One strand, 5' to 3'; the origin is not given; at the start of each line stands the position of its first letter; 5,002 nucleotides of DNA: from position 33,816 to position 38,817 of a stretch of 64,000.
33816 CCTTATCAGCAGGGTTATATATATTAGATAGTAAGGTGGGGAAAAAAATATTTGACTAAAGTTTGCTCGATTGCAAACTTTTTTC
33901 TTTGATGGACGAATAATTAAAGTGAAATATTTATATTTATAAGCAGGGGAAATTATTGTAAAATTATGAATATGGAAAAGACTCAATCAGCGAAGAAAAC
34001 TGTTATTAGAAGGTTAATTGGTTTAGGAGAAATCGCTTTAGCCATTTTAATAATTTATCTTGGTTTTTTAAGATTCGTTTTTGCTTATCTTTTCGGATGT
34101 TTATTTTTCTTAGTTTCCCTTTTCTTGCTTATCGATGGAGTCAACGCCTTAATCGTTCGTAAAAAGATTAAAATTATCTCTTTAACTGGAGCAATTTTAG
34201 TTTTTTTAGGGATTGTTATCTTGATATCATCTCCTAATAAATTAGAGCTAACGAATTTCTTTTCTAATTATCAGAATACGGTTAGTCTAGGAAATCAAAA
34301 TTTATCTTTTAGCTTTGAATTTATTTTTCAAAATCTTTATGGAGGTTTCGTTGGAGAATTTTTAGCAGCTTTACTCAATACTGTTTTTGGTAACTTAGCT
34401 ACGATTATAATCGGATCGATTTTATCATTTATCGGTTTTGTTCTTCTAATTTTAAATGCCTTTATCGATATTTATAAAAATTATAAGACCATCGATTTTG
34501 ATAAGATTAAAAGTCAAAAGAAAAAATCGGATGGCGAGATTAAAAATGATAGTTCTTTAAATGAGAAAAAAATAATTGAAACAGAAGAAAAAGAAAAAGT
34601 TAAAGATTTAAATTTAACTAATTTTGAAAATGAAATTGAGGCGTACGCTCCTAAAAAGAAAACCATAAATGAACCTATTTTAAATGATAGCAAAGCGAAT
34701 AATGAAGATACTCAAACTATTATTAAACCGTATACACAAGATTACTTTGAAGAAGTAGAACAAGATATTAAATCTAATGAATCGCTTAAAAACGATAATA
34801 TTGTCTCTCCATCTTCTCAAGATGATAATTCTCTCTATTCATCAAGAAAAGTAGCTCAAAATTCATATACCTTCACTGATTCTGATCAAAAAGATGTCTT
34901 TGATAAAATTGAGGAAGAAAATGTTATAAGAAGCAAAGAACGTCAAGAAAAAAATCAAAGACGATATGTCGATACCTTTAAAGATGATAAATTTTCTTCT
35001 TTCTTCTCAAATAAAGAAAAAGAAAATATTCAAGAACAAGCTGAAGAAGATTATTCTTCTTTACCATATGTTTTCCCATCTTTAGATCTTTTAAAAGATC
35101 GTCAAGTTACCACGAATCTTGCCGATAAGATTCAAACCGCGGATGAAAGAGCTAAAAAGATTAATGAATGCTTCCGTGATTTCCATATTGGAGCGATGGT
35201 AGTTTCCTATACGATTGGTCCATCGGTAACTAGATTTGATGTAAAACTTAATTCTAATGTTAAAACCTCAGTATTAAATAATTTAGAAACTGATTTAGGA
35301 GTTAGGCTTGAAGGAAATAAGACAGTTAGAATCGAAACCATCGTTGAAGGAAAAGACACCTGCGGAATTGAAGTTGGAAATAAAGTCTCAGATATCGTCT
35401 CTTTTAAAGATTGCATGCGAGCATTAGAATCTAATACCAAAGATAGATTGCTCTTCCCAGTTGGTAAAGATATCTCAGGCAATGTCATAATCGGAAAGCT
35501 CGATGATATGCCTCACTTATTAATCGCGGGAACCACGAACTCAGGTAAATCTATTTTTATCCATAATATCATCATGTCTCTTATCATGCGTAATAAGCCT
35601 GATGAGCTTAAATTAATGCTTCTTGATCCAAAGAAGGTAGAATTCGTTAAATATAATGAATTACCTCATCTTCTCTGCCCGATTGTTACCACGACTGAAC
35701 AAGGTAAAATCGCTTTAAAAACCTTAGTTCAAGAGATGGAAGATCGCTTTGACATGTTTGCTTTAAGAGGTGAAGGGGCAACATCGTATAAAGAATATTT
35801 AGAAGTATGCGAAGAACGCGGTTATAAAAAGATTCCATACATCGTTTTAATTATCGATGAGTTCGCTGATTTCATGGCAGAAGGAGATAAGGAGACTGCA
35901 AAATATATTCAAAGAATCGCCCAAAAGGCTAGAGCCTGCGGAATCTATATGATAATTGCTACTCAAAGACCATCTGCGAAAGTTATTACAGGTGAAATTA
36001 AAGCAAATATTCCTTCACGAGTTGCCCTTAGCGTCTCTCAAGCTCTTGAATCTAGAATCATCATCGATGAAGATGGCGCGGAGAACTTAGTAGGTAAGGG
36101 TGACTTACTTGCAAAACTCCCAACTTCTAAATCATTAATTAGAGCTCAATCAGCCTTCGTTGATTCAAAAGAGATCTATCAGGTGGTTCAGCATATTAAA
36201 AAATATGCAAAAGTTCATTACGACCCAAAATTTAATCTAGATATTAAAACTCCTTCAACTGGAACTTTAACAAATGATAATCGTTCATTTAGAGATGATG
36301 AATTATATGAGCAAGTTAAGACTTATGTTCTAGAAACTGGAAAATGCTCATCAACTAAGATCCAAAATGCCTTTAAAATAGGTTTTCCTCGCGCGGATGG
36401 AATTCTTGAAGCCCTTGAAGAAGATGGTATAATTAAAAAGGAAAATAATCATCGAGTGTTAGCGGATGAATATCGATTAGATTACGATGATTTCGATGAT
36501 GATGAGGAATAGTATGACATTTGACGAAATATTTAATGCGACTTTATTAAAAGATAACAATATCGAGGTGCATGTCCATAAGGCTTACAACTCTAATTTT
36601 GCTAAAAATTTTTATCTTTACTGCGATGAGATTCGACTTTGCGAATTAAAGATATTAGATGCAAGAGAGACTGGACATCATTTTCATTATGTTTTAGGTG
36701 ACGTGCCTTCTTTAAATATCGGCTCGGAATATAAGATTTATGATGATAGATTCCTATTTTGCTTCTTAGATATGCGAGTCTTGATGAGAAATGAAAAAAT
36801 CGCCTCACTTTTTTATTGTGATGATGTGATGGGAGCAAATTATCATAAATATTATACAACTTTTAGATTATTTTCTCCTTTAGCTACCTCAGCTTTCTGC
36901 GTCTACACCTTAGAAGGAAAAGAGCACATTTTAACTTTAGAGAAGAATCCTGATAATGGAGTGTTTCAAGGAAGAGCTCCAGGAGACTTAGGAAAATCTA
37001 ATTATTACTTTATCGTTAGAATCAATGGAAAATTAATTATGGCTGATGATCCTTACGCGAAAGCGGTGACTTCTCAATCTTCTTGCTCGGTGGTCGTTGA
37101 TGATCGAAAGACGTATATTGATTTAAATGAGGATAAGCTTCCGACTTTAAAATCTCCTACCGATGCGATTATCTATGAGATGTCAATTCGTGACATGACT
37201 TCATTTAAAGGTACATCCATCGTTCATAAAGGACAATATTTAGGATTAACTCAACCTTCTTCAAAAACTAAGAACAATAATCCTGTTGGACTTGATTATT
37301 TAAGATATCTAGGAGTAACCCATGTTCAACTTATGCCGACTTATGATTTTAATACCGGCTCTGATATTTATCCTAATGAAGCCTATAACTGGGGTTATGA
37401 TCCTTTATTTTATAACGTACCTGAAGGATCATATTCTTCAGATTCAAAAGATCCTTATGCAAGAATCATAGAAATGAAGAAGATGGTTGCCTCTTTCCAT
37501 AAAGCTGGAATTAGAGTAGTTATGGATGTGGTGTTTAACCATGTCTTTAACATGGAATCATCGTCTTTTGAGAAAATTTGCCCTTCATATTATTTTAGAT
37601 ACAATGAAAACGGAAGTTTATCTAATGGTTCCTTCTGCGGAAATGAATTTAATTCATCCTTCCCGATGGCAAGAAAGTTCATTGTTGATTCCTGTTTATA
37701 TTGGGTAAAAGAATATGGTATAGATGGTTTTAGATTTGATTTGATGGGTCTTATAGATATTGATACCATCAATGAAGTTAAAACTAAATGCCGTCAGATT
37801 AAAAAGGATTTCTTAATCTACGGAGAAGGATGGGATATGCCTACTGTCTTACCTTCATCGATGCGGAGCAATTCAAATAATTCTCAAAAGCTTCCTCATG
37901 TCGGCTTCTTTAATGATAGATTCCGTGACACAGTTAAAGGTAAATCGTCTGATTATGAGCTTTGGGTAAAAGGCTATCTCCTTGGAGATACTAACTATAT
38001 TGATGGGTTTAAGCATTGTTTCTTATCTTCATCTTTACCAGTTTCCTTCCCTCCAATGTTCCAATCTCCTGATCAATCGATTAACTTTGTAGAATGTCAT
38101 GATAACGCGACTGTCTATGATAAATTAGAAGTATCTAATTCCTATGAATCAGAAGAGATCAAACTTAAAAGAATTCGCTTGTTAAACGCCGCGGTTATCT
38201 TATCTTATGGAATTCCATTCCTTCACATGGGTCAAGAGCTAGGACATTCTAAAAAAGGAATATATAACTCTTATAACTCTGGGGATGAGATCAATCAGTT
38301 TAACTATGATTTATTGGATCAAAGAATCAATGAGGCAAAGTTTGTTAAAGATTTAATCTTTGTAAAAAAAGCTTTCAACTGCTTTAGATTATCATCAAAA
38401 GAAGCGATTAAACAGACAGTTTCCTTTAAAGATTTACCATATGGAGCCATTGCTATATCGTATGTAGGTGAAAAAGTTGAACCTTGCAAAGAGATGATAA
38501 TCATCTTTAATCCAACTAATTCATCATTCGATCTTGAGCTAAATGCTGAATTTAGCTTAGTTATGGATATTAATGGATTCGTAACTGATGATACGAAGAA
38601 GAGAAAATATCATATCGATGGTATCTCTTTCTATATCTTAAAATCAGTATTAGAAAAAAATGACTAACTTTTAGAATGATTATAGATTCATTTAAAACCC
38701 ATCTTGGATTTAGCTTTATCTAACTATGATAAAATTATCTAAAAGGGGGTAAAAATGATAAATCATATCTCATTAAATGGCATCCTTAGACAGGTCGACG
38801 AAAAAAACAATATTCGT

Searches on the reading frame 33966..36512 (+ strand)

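Call 10: search_protein_families(library=pfam, proteins=[window:33966-36512:+], max_evalue=0.00001)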
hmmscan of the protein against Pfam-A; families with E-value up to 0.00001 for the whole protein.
window:33966-36512:+ (848 aa): 3 families
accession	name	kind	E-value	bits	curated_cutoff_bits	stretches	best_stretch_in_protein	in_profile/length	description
PF01580.24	FtsK_SpoIIIE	-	5.1e-47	160.6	24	1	488-670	11-220/221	FtsK/SpoIIIE family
PF17854.6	FtsK_alpha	-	8.3e-20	71.3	22.9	1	370-472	1-101/101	FtsK alpha domain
PF09397.16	FtsK_gamma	-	8.7e-14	51.4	30.6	1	777-828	3-54/63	Ftsk gamma domain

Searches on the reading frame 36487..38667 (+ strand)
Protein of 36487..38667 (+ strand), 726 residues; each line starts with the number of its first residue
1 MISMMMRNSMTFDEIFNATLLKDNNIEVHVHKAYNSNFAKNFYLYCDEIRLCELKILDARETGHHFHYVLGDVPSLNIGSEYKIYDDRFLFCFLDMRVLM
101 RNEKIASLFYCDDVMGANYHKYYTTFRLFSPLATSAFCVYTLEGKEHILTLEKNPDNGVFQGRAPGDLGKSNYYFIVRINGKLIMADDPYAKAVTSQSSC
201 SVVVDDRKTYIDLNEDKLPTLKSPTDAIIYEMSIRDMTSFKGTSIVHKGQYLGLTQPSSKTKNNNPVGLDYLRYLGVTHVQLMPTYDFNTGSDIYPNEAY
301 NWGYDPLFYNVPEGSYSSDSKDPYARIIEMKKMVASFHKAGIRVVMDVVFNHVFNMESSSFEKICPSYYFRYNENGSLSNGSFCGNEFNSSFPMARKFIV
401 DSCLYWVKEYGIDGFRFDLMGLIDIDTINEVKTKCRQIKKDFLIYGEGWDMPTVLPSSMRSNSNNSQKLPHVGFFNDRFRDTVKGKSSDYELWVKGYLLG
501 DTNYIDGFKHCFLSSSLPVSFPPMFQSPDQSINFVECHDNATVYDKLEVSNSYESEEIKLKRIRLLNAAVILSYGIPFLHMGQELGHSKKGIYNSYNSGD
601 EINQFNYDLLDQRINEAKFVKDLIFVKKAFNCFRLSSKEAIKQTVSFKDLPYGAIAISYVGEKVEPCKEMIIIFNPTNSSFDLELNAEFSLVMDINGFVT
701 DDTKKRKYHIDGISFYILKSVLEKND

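Call 10: search_protein_families(library=pfam, proteins=[window:36487-38667:+], max_evalue=0.00001)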
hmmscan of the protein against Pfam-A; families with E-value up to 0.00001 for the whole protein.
window:36487-38667:+ (726 aa): 2 families
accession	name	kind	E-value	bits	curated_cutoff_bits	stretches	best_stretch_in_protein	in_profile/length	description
PF00128.31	Alpha-amylase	-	5.8e-14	52.6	22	0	269-354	25-93/446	Alpha amylase, catalytic domain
PF02922.24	CBM_48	-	7.2e-06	26.7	22.4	0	115-191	2-83/83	Carbohydrate-binding module 48 (Isoamylase N-terminal domain)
